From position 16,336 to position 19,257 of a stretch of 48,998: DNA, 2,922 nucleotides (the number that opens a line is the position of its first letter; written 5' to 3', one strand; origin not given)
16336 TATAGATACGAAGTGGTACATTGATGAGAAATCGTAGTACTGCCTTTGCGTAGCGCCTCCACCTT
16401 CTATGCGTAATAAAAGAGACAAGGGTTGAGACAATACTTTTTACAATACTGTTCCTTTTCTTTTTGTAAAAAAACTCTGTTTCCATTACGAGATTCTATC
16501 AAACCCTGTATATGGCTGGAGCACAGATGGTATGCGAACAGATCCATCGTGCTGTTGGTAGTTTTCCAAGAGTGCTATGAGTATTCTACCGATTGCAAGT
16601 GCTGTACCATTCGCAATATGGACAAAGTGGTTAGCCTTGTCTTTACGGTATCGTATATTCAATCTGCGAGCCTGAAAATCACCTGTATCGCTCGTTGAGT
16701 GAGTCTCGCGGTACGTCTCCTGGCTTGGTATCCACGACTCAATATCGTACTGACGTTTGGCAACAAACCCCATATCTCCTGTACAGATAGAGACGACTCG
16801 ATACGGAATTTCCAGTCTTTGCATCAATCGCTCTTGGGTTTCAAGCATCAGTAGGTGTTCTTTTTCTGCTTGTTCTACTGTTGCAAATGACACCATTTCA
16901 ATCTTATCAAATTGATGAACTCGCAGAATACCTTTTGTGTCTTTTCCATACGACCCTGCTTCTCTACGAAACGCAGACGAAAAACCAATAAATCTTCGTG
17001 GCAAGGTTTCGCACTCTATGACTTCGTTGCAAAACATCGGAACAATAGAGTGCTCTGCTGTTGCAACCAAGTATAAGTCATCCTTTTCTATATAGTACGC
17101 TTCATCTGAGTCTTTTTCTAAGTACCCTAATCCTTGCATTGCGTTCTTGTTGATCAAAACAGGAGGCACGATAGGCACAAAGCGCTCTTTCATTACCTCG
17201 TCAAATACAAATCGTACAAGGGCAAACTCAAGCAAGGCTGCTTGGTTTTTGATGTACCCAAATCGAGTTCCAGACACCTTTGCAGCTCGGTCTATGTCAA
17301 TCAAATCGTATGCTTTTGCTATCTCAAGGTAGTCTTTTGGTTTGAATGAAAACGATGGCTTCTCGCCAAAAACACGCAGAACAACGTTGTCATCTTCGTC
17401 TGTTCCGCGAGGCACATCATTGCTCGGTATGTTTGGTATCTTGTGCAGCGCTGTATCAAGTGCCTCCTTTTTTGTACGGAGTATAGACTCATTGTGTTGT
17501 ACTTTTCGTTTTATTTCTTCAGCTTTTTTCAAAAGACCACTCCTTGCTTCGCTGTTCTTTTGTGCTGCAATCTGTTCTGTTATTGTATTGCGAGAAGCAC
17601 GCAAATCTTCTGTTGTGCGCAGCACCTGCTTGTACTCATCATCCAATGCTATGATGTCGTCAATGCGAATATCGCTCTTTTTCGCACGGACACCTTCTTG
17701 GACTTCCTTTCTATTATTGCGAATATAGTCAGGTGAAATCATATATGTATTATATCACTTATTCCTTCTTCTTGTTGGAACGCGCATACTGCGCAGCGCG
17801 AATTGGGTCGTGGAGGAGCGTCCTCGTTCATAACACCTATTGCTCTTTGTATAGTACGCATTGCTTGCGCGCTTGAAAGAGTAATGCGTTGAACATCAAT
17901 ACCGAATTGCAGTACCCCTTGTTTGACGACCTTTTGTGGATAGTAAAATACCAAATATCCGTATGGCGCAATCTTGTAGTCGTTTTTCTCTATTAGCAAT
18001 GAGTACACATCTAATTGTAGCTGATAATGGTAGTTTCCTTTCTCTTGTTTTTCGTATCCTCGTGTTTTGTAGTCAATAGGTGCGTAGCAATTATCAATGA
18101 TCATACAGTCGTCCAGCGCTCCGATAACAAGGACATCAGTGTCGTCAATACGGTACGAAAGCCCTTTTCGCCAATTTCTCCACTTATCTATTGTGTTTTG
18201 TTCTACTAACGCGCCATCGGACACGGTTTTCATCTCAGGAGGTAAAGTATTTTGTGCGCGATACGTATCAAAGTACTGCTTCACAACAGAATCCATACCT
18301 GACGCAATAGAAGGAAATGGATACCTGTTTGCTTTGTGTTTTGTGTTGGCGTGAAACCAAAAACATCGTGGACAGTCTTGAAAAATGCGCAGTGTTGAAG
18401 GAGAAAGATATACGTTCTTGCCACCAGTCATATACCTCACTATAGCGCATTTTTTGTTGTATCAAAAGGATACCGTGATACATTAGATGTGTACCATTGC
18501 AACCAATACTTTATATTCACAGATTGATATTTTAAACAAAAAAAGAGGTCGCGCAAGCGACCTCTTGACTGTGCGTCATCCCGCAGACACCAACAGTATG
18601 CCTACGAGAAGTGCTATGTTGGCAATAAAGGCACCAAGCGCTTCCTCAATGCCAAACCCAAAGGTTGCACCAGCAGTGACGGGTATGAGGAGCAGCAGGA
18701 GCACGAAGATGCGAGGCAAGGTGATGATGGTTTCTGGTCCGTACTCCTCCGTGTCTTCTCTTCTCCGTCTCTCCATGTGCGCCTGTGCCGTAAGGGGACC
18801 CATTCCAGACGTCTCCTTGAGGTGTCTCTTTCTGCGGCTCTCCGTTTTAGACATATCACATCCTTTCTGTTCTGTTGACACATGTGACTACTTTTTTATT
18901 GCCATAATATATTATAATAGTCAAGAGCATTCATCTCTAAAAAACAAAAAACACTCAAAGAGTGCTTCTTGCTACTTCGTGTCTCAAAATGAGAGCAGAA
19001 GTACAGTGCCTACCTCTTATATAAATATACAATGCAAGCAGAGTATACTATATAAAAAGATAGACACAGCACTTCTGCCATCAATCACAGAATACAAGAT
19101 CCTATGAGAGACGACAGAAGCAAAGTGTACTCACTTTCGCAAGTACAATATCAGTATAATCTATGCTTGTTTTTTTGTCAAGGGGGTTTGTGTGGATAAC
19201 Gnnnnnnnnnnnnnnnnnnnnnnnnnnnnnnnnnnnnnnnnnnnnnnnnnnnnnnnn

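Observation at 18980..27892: Perfect 220-bp inverted repeats bracket 8.47 kb of core division/translation genes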

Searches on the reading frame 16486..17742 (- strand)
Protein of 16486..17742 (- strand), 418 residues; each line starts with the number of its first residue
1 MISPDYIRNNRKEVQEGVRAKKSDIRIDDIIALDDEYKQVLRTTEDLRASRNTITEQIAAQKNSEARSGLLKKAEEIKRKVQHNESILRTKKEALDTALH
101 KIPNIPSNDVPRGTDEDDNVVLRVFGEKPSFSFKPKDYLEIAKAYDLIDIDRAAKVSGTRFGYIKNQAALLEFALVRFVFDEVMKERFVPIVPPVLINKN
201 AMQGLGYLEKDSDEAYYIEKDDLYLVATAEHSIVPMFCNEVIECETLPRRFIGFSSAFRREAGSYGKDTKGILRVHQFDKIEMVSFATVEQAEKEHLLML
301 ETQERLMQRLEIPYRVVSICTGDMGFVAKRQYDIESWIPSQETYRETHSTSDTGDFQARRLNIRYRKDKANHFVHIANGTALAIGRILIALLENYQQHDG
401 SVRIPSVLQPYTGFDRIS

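Call 11: search_protein_families(library=pfam, proteins=[window:16486-17742:-])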
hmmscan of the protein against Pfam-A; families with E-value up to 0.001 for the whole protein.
window:16486-17742:- (418 aa): 2 families
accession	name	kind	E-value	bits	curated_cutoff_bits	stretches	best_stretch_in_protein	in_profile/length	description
PF00587.30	tRNA-synt_2b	-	7.3e-35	121.1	29.3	1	220-395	8-179/179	tRNA synthetase class II core domain (G, H, P, S and T)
PF02403.27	Seryl_tRNA_N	-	1.4e-19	70.8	28.2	1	1-106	1-108/108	Seryl-tRNA synthetase N-terminal domain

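Call 23: find_encoding_contigs(protein=window:16486-17742:-, flank=10000, max_places=10)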
Protein window:16486-17742:- (418 aa): 2 contigs read that carry it; 2 places shown.
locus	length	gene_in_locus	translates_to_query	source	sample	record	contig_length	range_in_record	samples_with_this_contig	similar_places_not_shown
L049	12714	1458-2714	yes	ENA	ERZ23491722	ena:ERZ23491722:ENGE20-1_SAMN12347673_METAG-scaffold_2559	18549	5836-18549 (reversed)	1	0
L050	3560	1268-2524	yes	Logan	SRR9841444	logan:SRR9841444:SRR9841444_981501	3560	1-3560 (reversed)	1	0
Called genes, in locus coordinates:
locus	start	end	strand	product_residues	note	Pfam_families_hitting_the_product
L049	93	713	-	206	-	-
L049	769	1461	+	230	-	PF12705:PDDEXK_1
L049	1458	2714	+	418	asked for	PF02403:Seryl_tRNA_N, PF00587:tRNA-synt_2b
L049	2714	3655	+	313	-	-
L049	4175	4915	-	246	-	-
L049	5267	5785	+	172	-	PF00719:Pyrophosphatase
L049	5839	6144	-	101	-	-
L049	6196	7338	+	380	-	PF05496:RuvB_N, PF01078:Mg_chelatase (faint), PF20720:nSTAND3 (faint), PF00004:AAA, PF07728:AAA_5 (faint), PF13401:AAA_22 (faint), PF16193:AAA_assoc_2, PF12002:MgsA_C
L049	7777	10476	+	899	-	PF00690:Cation_ATPase_N, PF00122:E1-E2_ATPase, PF00702:Hydrolase, PF13246:Cation_ATPase, PF08282:Hydrolase_3 (faint), PF00689:Cation_ATPase_C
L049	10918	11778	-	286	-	PF01370:Epimerase, PF04321:RmlD_sub_bind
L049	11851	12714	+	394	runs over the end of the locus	PF04321:RmlD_sub_bind, PF01073:3Beta_HSD, PF01370:Epimerase, PF02719:Polysacc_synt_2, PF07993:NAD_binding_4, PF16363:GDP_Man_Dehyd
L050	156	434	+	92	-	-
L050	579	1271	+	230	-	PF12705:PDDEXK_1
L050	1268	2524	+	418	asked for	PF02403:Seryl_tRNA_N, PF00587:tRNA-synt_2b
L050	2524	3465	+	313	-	-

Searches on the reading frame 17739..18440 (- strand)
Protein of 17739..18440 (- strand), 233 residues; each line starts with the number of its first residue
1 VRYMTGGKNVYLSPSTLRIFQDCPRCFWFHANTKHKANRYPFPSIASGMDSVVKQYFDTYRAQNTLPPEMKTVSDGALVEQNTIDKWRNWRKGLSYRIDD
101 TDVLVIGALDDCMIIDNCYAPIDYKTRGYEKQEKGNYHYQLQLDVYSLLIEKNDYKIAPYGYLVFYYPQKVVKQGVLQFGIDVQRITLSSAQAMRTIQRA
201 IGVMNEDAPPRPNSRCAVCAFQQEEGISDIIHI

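Call 11: search_protein_families(library=pfam, proteins=[window:17739-18440:-])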
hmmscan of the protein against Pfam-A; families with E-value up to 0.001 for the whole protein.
window:17739-18440:- (233 aa): 2 families
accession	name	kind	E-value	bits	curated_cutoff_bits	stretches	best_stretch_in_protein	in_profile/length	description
PF12705.13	PDDEXK_1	-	1.6e-10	41.8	22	1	85-222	120-243/247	PD-(D/E)XK nuclease superfamily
PF01930.23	Cas_Cas4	-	0.001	19.7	22.7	0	130-222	72-155/160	Domain of unknown function DUF83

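Call 21: find_encoding_contigs(protein=window:17739-18440:-, flank=10000, max_places=10)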
Protein window:17739-18440:- (233 aa): no gene with exactly this product is on record in the collection.

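Call 59: search_protein_families(library=phrogs, proteins=[window:17739-18440:-], max_evalue=0.01)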
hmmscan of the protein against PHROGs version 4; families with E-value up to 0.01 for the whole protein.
window:17739-18440:- (233 aa): 5 families
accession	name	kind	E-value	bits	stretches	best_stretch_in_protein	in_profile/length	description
phrog_31195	-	unknown function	8.9e-44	150.7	1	8-222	2-221/232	-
phrog_1706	-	DNA, RNA and nucleotide metabolism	1.3e-05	25.8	1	111-223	128-240/293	CRISPR/Cas system associated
phrog_1227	-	DNA, RNA and nucleotide metabolism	3.4e-05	24.2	1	122-223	145-255/268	exonuclease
phrog_69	-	DNA, RNA and nucleotide metabolism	0.00088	19.4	0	49-221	165-319/501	exonuclease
phrog_298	-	DNA, RNA and nucleotide metabolism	0.002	18.5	1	107-153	168-214/293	exonuclease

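Call 60: search_protein_families(library=ncbifam, proteins=[window:17739-18440:-], max_evalue=0.01)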
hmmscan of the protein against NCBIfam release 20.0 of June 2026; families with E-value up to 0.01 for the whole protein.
window:17739-18440:- (233 aa): 2 families
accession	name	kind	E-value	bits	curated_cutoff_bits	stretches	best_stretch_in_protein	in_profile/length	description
TIGR00372.1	cas4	equivalog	2.3e-09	37.3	65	1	95-223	58-176/180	CRISPR-associated protein Cas4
NF049935.1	cas4g_cas1g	exception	2.7e-06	26.1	560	1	78-222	49-186/546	CRISPR-associated endonuclease Cas4g/Cas1g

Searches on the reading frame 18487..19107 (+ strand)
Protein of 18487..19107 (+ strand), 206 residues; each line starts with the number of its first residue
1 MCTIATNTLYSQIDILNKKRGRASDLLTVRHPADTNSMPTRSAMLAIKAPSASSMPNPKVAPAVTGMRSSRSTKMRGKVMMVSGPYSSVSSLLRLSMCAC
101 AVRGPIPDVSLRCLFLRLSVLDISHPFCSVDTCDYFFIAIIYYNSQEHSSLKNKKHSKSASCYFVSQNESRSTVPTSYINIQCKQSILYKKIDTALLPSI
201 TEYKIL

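Call 11: search_protein_families(library=pfam, proteins=[window:18487-19107:+])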
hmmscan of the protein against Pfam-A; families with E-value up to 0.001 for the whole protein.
window:18487-19107:+ (206 aa): 0 families
